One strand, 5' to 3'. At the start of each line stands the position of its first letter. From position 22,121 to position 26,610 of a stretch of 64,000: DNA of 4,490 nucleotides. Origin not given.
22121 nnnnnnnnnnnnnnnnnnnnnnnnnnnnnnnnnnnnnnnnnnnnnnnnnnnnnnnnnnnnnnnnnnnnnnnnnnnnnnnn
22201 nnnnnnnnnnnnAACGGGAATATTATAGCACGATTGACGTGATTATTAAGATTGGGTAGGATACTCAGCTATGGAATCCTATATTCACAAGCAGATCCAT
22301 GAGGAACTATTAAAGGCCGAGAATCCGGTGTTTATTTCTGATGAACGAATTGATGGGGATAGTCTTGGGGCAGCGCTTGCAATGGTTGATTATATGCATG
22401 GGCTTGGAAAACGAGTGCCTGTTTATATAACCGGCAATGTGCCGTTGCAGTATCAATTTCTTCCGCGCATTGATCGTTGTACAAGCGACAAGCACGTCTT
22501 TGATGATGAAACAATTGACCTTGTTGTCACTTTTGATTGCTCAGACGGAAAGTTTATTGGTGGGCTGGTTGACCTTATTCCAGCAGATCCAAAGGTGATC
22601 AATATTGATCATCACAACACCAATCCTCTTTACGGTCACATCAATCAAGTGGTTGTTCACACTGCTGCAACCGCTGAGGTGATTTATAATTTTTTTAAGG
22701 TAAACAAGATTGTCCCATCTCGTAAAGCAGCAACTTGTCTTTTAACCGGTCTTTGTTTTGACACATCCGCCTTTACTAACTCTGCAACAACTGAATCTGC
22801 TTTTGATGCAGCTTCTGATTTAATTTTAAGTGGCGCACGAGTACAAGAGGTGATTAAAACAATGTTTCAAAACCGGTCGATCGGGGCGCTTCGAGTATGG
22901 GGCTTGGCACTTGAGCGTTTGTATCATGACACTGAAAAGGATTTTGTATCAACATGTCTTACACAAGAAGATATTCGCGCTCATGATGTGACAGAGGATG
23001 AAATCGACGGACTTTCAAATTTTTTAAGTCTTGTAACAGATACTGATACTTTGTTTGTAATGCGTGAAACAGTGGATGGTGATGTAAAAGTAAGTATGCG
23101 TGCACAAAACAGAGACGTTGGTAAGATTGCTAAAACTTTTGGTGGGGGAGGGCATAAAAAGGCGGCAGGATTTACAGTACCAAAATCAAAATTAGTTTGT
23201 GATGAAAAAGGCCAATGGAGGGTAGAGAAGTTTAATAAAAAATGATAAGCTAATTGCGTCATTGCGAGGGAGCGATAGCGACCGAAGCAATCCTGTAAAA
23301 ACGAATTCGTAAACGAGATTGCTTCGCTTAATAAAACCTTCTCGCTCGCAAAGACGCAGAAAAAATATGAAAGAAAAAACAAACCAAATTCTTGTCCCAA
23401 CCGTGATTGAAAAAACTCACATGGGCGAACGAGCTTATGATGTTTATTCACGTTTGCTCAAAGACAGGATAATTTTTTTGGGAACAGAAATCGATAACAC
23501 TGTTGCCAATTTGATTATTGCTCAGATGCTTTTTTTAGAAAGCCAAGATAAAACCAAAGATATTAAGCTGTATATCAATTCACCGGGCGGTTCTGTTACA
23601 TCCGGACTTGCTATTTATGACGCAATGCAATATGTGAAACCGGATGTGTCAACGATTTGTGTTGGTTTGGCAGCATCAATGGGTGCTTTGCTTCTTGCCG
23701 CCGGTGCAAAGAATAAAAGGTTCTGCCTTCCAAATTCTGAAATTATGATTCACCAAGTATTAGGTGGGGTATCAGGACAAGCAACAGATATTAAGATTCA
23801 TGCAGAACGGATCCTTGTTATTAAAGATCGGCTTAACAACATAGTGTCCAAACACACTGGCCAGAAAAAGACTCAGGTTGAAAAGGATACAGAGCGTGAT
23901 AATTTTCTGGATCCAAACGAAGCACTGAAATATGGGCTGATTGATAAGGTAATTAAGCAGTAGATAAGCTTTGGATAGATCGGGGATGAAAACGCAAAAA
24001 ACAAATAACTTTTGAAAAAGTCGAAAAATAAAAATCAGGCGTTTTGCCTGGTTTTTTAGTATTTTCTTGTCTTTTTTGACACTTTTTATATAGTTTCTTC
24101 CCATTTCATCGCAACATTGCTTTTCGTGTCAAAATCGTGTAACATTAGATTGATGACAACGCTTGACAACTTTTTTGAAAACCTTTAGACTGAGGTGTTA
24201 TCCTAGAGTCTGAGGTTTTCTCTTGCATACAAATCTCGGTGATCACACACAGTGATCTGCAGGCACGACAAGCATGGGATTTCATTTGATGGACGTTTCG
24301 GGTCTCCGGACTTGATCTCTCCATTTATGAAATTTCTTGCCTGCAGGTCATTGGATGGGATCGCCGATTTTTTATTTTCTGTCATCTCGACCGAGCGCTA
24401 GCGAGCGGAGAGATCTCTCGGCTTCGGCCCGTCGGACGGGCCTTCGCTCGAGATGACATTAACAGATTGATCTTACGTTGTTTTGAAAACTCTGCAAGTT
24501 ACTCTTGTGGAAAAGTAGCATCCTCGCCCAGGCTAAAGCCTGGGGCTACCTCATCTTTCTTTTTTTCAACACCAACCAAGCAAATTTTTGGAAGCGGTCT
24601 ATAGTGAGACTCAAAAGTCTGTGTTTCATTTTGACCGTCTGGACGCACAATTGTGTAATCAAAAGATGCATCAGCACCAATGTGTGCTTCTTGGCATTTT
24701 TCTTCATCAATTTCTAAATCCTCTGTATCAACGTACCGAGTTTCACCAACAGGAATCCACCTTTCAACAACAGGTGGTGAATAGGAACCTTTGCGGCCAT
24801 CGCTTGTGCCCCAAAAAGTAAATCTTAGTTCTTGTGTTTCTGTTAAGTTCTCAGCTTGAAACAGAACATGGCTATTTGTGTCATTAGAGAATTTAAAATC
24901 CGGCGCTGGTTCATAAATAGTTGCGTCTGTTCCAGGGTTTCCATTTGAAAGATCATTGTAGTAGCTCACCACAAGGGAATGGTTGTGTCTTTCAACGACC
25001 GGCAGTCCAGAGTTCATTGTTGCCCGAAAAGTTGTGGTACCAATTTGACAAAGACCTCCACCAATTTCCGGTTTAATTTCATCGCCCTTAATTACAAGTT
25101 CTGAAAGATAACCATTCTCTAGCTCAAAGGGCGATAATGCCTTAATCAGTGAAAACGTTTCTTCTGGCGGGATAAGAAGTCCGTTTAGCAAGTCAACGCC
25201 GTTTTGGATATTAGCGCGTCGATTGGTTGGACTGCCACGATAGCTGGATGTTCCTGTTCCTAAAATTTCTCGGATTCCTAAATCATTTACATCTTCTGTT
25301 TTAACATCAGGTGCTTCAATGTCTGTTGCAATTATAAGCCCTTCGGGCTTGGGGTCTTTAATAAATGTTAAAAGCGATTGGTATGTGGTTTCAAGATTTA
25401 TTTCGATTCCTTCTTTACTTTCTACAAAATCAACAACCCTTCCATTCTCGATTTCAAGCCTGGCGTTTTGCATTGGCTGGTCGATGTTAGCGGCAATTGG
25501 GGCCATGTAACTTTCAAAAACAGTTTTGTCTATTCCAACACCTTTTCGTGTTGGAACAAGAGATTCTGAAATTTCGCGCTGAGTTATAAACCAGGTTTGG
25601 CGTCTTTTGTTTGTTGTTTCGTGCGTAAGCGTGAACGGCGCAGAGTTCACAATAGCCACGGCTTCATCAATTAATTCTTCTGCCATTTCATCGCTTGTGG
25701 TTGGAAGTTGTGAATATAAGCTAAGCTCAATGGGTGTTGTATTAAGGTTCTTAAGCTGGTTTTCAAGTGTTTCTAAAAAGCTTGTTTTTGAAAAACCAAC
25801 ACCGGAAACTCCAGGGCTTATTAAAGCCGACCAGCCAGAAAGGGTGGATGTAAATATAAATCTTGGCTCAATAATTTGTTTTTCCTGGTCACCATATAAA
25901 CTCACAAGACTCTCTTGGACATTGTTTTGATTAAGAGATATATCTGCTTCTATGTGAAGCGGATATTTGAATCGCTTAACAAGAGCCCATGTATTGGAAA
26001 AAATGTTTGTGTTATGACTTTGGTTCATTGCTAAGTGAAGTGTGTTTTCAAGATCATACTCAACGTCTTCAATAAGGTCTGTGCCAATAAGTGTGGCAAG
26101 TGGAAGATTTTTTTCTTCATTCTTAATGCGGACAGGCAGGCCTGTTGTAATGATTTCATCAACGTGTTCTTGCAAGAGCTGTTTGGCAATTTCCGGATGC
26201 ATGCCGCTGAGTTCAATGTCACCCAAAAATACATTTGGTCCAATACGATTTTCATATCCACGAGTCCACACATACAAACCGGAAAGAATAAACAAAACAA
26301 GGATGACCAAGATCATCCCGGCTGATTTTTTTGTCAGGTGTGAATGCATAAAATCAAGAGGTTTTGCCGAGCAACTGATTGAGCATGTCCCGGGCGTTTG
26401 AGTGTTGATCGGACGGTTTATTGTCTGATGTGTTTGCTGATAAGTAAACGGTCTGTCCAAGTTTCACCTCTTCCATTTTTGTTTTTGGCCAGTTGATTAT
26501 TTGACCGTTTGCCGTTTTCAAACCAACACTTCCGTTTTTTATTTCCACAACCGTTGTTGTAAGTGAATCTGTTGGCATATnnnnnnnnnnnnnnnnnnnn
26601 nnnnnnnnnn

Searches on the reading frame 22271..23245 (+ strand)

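Call 44: search_protein_families(library=pfam, proteins=[window:22271-23245:+], max_evalue=0.0001)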
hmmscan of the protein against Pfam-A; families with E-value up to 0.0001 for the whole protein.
window:22271-23245:+ (324 aa): 2 families
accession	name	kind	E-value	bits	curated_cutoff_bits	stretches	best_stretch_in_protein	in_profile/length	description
PF01368.27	DHH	-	6.3e-13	49.5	28.1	1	22-160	5-124/125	DHH family, N-terminal domain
PF02272.25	DHHA1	-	5.4e-10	40.1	25.9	1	237-306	10-87/102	DHHA1 domain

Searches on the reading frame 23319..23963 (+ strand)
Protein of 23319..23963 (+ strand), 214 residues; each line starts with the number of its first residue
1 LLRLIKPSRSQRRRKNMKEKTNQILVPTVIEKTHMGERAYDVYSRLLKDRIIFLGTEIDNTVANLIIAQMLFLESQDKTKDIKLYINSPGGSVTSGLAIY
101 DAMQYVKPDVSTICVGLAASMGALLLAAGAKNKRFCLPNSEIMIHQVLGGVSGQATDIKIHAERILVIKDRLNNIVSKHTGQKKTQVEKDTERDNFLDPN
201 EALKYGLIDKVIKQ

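Call 67: search_protein_families(library=pfam, proteins=[window:23319-23963:+], max_evalue=0.0001)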
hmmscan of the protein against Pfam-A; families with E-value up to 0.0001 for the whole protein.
window:23319-23963:+ (214 aa): 1 family
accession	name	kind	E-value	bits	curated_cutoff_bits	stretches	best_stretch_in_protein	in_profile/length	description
PF00574.28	CLP_protease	-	7.4e-85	283.8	20.2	1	36-213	3-180/182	Clp protease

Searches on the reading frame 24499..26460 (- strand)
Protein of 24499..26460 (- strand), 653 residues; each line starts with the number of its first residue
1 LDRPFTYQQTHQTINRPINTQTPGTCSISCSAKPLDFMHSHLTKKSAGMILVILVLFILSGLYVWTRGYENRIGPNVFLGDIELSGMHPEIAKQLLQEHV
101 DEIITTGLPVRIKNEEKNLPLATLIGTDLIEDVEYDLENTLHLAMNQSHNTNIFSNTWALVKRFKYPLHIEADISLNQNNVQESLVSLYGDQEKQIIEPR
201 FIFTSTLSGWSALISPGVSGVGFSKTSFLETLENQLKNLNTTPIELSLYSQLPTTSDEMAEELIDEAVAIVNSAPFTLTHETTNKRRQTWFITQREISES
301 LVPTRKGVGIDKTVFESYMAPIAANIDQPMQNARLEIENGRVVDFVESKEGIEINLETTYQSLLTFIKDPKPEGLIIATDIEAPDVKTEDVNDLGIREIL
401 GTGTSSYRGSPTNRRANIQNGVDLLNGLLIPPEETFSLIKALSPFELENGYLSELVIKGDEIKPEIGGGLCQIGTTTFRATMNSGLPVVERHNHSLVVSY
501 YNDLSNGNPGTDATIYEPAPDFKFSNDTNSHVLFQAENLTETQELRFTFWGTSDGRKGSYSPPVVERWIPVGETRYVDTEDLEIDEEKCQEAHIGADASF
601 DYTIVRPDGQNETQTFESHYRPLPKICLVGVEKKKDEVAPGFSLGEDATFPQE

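Call 44: search_protein_families(library=pfam, proteins=[window:24499-26460:-], max_evalue=0.0001)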
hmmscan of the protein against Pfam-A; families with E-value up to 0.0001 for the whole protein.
window:24499-26460:- (653 aa): 2 families
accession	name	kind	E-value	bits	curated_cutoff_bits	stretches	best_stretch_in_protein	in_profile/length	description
PF04294.18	VanW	-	4.6e-36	123.6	27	1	413-550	1-130/130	VanW like protein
PF12229.13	PG_binding_4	-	7.8e-12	45.8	22.1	1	306-368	48-109/117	Putative peptidoglycan binding domain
